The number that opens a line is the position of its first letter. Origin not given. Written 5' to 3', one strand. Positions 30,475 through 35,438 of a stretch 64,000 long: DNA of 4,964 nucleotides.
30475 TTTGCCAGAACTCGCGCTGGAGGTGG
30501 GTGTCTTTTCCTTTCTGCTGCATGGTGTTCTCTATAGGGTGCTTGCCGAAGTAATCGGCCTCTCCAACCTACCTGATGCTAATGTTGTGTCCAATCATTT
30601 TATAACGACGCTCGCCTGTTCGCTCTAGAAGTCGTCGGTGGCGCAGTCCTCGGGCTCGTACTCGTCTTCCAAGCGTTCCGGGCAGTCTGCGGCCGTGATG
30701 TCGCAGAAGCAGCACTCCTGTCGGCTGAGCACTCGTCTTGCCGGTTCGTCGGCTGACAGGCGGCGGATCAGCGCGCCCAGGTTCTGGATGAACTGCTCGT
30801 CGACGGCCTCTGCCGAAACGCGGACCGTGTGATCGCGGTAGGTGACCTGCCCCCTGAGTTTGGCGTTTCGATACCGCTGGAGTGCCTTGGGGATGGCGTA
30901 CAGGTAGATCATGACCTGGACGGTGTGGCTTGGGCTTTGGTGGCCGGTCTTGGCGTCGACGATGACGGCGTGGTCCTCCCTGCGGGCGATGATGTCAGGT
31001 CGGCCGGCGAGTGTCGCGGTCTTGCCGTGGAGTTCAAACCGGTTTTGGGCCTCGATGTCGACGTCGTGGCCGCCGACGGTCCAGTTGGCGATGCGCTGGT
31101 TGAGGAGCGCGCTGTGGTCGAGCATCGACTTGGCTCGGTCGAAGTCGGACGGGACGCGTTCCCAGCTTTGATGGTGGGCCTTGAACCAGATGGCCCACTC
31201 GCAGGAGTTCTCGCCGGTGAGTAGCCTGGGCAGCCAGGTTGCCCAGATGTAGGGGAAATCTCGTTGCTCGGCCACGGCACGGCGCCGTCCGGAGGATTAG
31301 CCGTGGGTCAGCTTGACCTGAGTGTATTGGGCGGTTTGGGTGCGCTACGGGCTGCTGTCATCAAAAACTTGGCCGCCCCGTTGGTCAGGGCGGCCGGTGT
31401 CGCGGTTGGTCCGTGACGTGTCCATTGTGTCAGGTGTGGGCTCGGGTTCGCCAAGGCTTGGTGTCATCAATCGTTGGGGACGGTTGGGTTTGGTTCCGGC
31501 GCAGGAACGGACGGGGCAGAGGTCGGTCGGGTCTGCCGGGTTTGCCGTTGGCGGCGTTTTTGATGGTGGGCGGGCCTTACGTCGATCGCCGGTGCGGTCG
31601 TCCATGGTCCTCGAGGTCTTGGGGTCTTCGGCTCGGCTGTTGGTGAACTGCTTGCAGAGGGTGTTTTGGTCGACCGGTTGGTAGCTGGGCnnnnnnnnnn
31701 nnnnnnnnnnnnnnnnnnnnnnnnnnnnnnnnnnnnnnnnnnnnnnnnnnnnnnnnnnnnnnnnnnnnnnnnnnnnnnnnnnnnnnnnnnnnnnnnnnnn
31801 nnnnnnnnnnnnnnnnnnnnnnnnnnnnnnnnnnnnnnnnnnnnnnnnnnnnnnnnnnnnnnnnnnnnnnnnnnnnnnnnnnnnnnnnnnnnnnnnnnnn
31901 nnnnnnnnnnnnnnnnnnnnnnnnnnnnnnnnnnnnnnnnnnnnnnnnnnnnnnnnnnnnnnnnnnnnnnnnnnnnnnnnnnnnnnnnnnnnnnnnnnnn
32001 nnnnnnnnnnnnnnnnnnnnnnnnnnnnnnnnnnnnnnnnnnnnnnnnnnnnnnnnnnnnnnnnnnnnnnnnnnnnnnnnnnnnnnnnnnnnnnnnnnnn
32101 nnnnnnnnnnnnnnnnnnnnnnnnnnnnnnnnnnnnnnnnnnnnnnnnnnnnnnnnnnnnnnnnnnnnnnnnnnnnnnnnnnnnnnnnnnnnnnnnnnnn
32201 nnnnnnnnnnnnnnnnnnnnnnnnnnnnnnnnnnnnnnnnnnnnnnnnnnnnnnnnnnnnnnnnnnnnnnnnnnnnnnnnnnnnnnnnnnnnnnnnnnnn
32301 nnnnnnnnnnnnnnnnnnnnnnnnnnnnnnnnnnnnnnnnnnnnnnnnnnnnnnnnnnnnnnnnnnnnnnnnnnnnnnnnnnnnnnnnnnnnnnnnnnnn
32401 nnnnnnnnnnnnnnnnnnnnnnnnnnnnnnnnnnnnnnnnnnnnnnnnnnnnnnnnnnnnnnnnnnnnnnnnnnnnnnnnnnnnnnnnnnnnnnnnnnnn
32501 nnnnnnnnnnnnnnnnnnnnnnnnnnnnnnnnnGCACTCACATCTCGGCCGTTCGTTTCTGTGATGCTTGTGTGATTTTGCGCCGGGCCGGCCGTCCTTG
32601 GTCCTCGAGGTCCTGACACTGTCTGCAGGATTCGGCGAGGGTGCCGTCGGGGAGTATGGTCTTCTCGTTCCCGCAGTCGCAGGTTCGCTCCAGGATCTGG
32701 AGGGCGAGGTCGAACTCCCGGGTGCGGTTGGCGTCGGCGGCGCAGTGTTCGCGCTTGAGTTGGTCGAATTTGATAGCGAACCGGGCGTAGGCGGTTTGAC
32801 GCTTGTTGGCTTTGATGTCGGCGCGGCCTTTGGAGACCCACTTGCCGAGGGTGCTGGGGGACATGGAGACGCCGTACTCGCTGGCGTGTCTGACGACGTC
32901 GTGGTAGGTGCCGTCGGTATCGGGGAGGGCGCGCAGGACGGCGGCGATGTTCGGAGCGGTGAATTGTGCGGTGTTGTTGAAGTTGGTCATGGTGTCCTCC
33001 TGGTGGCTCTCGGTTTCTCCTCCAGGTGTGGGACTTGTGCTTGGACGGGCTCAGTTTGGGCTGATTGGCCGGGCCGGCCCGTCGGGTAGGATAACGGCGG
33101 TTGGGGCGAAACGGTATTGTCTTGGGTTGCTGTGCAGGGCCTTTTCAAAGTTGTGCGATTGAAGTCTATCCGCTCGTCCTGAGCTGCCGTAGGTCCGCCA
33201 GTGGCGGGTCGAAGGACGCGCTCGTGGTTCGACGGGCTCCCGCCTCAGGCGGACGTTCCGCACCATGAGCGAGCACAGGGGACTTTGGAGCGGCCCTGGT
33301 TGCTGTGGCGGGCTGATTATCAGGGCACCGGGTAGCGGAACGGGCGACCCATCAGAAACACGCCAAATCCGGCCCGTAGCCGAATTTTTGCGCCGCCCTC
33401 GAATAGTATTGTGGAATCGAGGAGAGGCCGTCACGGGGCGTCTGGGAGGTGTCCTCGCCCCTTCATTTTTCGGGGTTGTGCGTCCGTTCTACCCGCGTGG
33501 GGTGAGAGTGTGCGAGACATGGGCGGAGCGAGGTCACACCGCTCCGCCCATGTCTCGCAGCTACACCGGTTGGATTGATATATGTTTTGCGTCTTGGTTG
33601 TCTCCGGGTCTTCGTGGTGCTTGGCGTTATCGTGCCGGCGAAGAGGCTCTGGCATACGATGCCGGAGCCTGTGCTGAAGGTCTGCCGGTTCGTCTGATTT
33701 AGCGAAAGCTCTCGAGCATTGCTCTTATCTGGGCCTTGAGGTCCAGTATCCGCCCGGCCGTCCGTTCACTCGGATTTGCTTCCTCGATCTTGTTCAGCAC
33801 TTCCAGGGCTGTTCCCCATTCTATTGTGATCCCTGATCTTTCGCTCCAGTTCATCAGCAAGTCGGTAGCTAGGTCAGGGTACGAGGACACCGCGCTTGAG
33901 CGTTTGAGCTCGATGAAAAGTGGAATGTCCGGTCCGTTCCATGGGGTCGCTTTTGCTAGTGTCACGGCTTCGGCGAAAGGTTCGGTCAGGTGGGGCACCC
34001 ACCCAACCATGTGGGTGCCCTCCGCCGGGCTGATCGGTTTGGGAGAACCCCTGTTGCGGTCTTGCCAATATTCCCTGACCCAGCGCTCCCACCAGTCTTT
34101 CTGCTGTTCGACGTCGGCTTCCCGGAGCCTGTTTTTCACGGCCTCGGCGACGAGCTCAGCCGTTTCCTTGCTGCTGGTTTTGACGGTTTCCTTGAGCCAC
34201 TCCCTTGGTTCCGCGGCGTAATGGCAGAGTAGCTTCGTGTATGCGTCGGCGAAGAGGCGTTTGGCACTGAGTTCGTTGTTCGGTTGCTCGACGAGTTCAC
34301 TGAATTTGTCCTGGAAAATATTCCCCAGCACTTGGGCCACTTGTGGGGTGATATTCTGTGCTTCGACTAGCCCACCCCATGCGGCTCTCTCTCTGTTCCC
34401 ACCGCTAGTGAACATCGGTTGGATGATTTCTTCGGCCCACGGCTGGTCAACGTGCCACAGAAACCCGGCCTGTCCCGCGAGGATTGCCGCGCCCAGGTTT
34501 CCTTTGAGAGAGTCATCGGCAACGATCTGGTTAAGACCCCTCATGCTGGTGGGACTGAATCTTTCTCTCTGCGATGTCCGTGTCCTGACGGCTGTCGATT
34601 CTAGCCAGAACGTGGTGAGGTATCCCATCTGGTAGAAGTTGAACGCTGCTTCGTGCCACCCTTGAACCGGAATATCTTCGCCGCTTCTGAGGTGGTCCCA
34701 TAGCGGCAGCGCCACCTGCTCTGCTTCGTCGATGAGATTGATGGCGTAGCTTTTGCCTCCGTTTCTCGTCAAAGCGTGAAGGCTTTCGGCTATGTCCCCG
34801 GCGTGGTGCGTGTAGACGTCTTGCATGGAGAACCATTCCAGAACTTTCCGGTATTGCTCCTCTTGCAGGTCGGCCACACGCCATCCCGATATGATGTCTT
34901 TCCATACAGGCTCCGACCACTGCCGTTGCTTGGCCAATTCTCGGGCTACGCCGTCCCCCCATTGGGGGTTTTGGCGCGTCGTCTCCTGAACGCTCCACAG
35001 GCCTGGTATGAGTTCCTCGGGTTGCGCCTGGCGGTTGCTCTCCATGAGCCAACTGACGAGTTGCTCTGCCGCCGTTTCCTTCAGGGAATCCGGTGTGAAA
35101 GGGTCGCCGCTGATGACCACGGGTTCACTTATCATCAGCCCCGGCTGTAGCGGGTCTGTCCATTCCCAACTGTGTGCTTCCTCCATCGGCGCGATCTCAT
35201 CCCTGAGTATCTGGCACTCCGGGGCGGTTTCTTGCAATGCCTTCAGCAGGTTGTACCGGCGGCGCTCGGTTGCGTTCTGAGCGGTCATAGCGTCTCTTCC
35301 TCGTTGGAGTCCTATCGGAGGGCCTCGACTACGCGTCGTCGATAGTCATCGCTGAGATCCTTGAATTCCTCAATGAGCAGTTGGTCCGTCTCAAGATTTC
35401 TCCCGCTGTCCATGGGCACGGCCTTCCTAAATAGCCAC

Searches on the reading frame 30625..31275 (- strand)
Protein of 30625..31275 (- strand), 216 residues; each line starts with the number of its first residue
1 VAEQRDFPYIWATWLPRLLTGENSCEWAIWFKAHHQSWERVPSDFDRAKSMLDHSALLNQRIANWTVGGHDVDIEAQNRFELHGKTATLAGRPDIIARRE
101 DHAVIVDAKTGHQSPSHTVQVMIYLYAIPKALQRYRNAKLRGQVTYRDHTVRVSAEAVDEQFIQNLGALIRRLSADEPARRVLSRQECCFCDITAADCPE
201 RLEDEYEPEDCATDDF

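Call 77: search_protein_families(library=padloc, proteins=[window:30625-31275:-], max_evalue=0.001)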
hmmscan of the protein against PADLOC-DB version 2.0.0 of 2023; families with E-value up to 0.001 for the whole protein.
window:30625-31275:- (216 aa): 10 families
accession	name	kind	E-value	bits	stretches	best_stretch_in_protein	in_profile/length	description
PDLC00943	Cas4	-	7.8e-10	37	1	25-193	12-174/180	CRISPR-associated protein Cas4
PDLC01250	Cas4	-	1.1e-08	33.5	1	25-193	12-163/168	"CAS-I,CAS-II,CAS-III,CAS-IV,CAS-V,CAS-VI; acquisition_associated"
PDLC00944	Cas4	-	6.3e-08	31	1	70-192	48-171/177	Cas4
PDLC01611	Cas4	-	2.5e-07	29.1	1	25-192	11-151/158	"CAS-I,CAS-II,CAS-III,CAS-IV,CAS-V,CAS-VI; acquisition_associated"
PDLC00060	DruK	-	1.2e-06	26.1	1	82-160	136-218/347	PD-(D/E)XK nuclease superfamily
PDLC01447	Cas4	-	9.4e-06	24.2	1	25-192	16-152/161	"CAS-I,CAS-II,CAS-III,CAS-IV,CAS-V,CAS-VI; acquisition_associated"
PDLC02085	Cas4a2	-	1.1e-05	23.9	1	80-192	52-156/166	-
PDLC00059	DruK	-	4.8e-05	20.7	1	77-127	114-167/326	PD-(D/E)XK nuclease superfamily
PDLC01747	Cas1g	-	0.00026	17.7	1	65-193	48-172/523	-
PDLC02410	Aga_Cas4-like_Nuc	-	0.00068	17.5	1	77-131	122-175/255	Class II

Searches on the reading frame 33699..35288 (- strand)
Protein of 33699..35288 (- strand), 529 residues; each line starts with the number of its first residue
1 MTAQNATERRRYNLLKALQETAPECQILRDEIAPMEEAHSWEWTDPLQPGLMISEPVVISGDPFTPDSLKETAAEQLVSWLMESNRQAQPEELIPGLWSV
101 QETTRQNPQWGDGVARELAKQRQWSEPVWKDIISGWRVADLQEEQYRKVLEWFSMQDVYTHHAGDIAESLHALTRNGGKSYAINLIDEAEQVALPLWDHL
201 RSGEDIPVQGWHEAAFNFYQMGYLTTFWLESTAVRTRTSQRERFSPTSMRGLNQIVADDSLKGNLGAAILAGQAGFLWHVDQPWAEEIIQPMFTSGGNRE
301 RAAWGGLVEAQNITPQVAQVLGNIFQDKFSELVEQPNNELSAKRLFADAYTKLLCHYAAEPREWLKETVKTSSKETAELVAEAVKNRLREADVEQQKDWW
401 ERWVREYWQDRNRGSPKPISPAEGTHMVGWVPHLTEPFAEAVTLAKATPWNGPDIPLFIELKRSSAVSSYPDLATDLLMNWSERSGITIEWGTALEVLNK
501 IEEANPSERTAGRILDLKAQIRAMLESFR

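Call 42: search_protein_families(library=pfam, proteins=[window:33699-35288:-], max_evalue=0.00001)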
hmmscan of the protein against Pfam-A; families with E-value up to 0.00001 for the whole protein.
window:33699-35288:- (529 aa): 0 families

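Call 77: search_protein_families(library=padloc, proteins=[window:33699-35288:-], max_evalue=0.001)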
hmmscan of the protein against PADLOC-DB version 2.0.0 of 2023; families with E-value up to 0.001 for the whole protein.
window:33699-35288:- (529 aa): 1 family
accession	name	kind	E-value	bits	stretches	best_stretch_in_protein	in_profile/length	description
PDLC04167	Dsr1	-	1.4e-08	30.9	1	65-505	789-1223/1248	-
